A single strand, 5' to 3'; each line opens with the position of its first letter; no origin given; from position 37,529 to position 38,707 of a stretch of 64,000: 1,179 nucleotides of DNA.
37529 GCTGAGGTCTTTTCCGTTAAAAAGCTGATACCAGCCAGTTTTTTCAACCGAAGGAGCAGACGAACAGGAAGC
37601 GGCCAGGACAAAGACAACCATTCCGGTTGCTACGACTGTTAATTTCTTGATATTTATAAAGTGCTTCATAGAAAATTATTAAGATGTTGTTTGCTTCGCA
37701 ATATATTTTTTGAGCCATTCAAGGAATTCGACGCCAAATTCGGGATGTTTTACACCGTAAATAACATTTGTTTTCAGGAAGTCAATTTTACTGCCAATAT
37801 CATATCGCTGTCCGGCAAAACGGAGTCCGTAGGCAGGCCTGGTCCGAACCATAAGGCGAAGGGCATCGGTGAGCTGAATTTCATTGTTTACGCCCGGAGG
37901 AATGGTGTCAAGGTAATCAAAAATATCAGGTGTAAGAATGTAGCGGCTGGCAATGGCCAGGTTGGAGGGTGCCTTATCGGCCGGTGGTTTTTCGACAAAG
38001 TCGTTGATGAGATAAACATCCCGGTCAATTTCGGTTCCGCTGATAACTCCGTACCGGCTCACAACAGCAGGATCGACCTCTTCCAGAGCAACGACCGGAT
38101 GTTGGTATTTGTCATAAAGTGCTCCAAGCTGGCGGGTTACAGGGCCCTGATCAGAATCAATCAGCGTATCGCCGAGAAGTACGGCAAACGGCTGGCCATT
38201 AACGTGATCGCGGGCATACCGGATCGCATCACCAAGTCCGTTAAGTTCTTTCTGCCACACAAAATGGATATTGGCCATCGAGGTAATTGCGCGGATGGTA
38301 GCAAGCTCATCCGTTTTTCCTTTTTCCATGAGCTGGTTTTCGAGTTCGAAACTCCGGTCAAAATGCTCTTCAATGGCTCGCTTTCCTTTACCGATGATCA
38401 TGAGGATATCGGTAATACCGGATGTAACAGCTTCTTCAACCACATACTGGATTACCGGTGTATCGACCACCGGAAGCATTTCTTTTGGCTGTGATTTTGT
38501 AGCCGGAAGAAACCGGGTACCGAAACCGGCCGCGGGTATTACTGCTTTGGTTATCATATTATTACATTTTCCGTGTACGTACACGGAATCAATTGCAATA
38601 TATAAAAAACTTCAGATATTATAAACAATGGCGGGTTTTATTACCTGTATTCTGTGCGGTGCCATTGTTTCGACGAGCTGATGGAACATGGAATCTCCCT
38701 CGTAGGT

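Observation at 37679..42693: Five-gene operon PAP2 / ArnT-like / GT2 / glucuronokinase-like GHMP kinase / GalU-type, a putative envelope glycolipid (lipid A/LPS) remodelling module fed by a sugar-1-P salvage route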

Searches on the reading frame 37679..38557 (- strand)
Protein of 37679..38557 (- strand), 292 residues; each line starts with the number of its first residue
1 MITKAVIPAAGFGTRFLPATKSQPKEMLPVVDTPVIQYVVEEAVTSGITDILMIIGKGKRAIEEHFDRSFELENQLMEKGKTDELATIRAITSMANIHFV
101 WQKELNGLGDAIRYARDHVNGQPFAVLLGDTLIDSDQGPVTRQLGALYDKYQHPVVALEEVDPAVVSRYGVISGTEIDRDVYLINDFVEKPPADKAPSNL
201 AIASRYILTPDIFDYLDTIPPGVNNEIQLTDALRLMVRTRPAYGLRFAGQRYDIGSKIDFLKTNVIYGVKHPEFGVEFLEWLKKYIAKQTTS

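Call 3: search_protein_families(library=pfam, proteins=[window:37679-38557:-], max_evalue=0.001)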
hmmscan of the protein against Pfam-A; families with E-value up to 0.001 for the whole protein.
window:37679-38557:- (292 aa): 2 families
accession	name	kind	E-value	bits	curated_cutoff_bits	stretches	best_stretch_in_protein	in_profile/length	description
PF00483.29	NTP_transferase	-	7.9e-28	98.1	21.2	1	4-264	1-239/245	Nucleotidyl transferase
PF12804.13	NTP_transf_3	-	6.5e-05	23.6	27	1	5-131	1-96/160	MobA-like NTP transferase domain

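Call 4: search_protein_families(library=ncbifam, proteins=[window:37679-38557:-], max_evalue=0.001)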
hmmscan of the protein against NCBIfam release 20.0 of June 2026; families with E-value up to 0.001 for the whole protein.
window:37679-38557:- (292 aa): 22 families
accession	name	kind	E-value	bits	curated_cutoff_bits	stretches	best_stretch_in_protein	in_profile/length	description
TIGR01099.1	galU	equivalog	3.4e-104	348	326.8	1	2-263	1-261/261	UTP--glucose-1-phosphate uridylyltransferase GalU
NF009928.0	PRK13389.1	equivalog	3.9e-65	219.9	548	1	2-288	8-300/302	UTP--glucose-1-phosphate uridylyltransferase GalU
NF007516.0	PRK10122.1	equivalog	9.1e-56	189.2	534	1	3-287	4-296/297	UTP--glucose-1-phosphate uridylyltransferase GalF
TIGR01105.1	galF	equivalog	2e-51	174.9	659.2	1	3-286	4-295/297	GalU regulator GalF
TIGR03992.1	Arch_glmU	subfamily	6.5e-36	124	292.1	2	95-264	72-224/393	bifunctional sugar-1-phosphate nucleotidylyltransferase/acetyltransferase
TIGR01208.1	rmlA_long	equivalog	9.2e-35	120.2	320.25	1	4-265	1-232/353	glucose-1-phosphate thymidylyltransferase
NF041313.1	UDPGP_AglF_Halo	equivalog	1.9e-32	112.6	400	2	97-260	73-227/234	UTP--glucose-1-phosphate uridylyltransferase AglF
NF041173.1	Sug_nt_acttase_Thmprot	equivalog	5.4e-24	84.9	600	2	89-265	64-225/405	bifunctional sugar-1-phosphate nucleotidylyltransferase/acetyltransferase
TIGR01207.1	rmlA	equivalog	6e-14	51.8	360.65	1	4-234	1-201/286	glucose-1-phosphate thymidylyltransferase RfbA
NF012024.0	PRK15480.1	equivalog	7.7e-12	44.9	588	1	3-237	4-208/292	glucose-1-phosphate thymidylyltransferase RfbA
NF045761.1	NAMPUrTaseMurU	equivalog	5.8e-11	42.7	250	1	4-54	2-52/226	N-acetylmuramate alpha-1-phosphate uridylyltransferase MurU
TIGR02623.1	G1P_cyt_trans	equivalog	9.7e-11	41.6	300.25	1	4-218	2-201/255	glucose-1-phosphate cytidylyltransferase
NF052502.1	man1P_GTase_Rv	exception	1.3e-10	40.7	440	1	4-261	2-224/352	mannose-1-phosphate guanylyltransferase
NF049965.1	GlMnHpPGnyltfHddC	equivalog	1e-09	38.4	300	1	4-71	2-69/221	D-glycero-D-manno-heptose 1-phosphate guanosyltransferase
TIGR01173.1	glmU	equivalog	3.7e-08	32.6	366.85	1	4-92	2-82/452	bifunctional UDP-N-acetylglucosamine diphosphorylase/glucosamine-1-phosphate N-acetyltransferase GlmU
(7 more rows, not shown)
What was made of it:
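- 37679..38557 (-): GalU-type UTP:sugar-1-phosphate uridylyltransferase of a distinct kinase-linked subfamily. TIGR01099 at 348 bits against a cutoff of 326.8 (call 4).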

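Call 15: search_solved_structures(query=window:37679-38557:-, max_evalue=1e-10, show_alignments=1)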
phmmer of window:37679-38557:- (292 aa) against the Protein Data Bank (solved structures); distinct sequences matched with E-value up to 1e-10: 27.
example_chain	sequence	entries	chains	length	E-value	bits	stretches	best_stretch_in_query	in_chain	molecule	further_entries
7o2n_A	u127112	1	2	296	6.8e-87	294.8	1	2-290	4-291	Probable UTP--glucose-1-phosphate uridylyltransferase YngB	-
7b1r_A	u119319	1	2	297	6.9e-87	294.8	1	2-290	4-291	Probable UTP--glucose-1-phosphate uridylyltransferase YngB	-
5vct_A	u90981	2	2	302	6e-79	268.7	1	2-283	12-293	UTP--glucose-1-phosphate uridylyltransferase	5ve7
5i1f_A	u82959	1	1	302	7.7e-78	265.1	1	2-288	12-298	UTP--glucose-1-phosphate uridylyltransferase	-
3juj_A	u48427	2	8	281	2.7e-75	256.7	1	1-267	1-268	UDP-glucose pyrophosphorylase (GalU)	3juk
5j49_A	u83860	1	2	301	5e-75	255.9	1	2-283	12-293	UTP--glucose-1-phosphate uridylyltransferase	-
8f73_A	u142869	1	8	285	6.8e-72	245.6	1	2-265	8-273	UTP--glucose-1-phosphate uridylyltransferase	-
9o90_A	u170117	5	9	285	5e-69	236.2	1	2-271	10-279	UTP--glucose-1-phosphate uridylyltransferase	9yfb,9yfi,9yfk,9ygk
2ux8_A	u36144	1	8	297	2.7e-64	220.7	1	3-274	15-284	GLUCOSE-1-PHOSPHATE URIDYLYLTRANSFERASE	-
6knj_A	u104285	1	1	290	5.2e-63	216.4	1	1-281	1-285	UTP--glucose-1-phosphate uridylyltransferase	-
6ikx_A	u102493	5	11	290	5.9e-63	216.3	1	1-281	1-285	UTP--glucose-1-phosphate uridylyltransferase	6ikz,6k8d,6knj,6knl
6mnu_A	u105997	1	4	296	1.2e-61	212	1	3-285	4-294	UTP--glucose-1-phosphate uridylyltransferase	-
2e3d_A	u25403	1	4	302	1.7e-60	208.2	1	2-285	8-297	UTP--glucose-1-phosphate uridylyltransferase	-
4d48_A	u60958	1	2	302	9.4e-59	202.5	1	2-287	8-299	GLUCOSE-1-PHOSPHATE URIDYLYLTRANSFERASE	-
8b31_A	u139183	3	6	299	3.6e-55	190.7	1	3-288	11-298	UTP--glucose-1-phosphate uridylyltransferase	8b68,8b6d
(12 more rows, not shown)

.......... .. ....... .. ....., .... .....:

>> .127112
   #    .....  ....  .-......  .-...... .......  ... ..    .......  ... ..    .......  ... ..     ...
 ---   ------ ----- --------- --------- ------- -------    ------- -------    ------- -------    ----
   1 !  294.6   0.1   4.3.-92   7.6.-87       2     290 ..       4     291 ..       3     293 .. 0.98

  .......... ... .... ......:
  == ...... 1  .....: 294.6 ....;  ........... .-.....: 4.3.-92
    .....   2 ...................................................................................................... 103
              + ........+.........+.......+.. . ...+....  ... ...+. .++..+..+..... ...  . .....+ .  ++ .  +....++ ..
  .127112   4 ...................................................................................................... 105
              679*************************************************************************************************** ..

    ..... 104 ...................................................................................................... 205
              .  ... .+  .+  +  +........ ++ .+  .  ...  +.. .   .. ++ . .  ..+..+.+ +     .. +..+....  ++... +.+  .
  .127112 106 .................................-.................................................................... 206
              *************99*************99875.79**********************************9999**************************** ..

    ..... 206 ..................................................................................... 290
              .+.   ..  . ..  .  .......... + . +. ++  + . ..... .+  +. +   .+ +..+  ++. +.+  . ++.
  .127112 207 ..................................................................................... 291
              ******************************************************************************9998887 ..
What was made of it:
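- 37679..38557 (-): Best PDB hit is B. subtilis YngB, E 6.8e-87 (call 15).
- The GalU-type protein still passes the curated GalU equivalog cutoff and is closest to a proven UDP-glucose pyrophosphorylase, YngB (calls 4, 15). TIGR01099 is passed (348 bits against a cutoff of 326.8), and the best PDB hits are proven UGPases (calls 4, 15).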

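Call 38: search_solved_structures(query=window:37679-38557:-, max_evalue=1e-50, show_alignments=5)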
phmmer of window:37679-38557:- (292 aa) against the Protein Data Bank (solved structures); distinct sequences matched with E-value up to 1e-50: 16.
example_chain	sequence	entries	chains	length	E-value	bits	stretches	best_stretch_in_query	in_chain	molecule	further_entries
7o2n_A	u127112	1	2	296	6.8e-87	294.8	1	2-290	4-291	Probable UTP--glucose-1-phosphate uridylyltransferase YngB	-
7b1r_A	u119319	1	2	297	6.9e-87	294.8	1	2-290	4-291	Probable UTP--glucose-1-phosphate uridylyltransferase YngB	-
5vct_A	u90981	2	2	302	6e-79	268.7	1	2-283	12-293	UTP--glucose-1-phosphate uridylyltransferase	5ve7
5i1f_A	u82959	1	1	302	7.7e-78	265.1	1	2-288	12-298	UTP--glucose-1-phosphate uridylyltransferase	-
3juj_A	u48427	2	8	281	2.7e-75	256.7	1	1-267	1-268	UDP-glucose pyrophosphorylase (GalU)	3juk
5j49_A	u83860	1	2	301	5e-75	255.9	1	2-283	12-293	UTP--glucose-1-phosphate uridylyltransferase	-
8f73_A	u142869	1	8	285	6.8e-72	245.6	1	2-265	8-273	UTP--glucose-1-phosphate uridylyltransferase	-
9o90_A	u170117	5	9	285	5e-69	236.2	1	2-271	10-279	UTP--glucose-1-phosphate uridylyltransferase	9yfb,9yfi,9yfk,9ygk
2ux8_A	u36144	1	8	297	2.7e-64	220.7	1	3-274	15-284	GLUCOSE-1-PHOSPHATE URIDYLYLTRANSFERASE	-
6knj_A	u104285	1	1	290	5.2e-63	216.4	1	1-281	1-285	UTP--glucose-1-phosphate uridylyltransferase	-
6ikx_A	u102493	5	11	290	5.9e-63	216.3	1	1-281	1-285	UTP--glucose-1-phosphate uridylyltransferase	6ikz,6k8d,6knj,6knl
6mnu_A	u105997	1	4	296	1.2e-61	212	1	3-285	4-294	UTP--glucose-1-phosphate uridylyltransferase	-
2e3d_A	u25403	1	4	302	1.7e-60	208.2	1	2-285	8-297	UTP--glucose-1-phosphate uridylyltransferase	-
4d48_A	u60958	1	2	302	9.4e-59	202.5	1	2-287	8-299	GLUCOSE-1-PHOSPHATE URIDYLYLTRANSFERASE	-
8b31_A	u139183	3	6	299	3.6e-55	190.7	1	3-288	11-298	UTP--glucose-1-phosphate uridylyltransferase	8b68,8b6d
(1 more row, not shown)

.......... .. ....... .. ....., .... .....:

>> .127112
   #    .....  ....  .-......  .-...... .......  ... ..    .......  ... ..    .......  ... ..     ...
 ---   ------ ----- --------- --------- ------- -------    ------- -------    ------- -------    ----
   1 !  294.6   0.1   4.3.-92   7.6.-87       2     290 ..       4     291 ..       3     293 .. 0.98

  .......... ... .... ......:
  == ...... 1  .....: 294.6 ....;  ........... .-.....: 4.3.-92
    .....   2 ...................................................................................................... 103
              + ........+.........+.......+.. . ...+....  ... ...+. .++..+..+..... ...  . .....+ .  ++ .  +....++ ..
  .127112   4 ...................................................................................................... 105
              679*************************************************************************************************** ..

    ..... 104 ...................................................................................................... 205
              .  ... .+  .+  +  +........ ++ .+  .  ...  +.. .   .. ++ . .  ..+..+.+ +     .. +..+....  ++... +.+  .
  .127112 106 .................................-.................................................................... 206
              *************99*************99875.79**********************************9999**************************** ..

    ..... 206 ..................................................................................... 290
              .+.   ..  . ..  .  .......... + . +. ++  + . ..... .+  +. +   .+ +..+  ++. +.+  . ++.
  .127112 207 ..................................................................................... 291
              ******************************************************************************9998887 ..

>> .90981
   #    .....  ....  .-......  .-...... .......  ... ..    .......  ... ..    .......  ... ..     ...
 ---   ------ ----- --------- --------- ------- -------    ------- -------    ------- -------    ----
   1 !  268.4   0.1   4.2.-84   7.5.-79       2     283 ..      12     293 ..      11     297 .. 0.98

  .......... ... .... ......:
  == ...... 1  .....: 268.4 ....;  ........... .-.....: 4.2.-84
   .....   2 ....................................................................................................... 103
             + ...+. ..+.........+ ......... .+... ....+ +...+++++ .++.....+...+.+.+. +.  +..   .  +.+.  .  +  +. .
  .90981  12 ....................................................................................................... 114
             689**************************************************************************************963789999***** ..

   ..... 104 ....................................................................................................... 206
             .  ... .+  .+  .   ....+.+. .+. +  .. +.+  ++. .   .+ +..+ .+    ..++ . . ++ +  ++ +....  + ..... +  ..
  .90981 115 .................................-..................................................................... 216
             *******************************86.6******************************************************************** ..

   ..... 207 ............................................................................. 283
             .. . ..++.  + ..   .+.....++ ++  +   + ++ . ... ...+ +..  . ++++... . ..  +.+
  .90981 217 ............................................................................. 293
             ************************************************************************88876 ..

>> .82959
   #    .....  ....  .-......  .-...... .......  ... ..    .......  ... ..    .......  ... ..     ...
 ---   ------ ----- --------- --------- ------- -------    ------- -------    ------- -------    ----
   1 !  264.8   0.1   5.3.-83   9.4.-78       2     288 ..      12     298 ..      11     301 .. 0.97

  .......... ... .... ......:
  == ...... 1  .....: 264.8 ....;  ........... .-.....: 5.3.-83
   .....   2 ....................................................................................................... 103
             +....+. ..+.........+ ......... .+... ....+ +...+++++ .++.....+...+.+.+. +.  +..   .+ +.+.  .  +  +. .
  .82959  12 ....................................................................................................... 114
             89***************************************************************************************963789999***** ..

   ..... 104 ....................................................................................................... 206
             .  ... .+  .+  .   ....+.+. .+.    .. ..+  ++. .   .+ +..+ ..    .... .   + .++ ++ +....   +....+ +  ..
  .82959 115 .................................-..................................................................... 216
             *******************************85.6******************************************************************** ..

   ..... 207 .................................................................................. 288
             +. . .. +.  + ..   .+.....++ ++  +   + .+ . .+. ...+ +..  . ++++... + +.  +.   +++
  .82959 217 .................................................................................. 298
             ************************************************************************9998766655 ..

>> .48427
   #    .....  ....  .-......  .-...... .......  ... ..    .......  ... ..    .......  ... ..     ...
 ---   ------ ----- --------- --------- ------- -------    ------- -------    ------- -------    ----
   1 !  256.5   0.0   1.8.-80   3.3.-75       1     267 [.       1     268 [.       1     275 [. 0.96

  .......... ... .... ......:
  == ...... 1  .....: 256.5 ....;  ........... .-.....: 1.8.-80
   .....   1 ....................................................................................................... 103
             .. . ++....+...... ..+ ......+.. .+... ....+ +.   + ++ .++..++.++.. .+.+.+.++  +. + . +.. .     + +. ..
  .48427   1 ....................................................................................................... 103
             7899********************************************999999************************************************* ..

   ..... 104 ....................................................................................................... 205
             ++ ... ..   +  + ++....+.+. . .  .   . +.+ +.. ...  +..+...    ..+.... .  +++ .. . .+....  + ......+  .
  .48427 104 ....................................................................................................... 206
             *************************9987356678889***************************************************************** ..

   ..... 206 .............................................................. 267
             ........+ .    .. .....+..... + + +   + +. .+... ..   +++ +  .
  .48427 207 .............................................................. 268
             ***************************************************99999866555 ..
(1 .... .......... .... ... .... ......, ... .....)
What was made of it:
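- Closest known: Bacterial GalU / YngB UDP-glucose pyrophosphorylases. Same: All catalytic residues are kept (calls 4, 15, 38).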
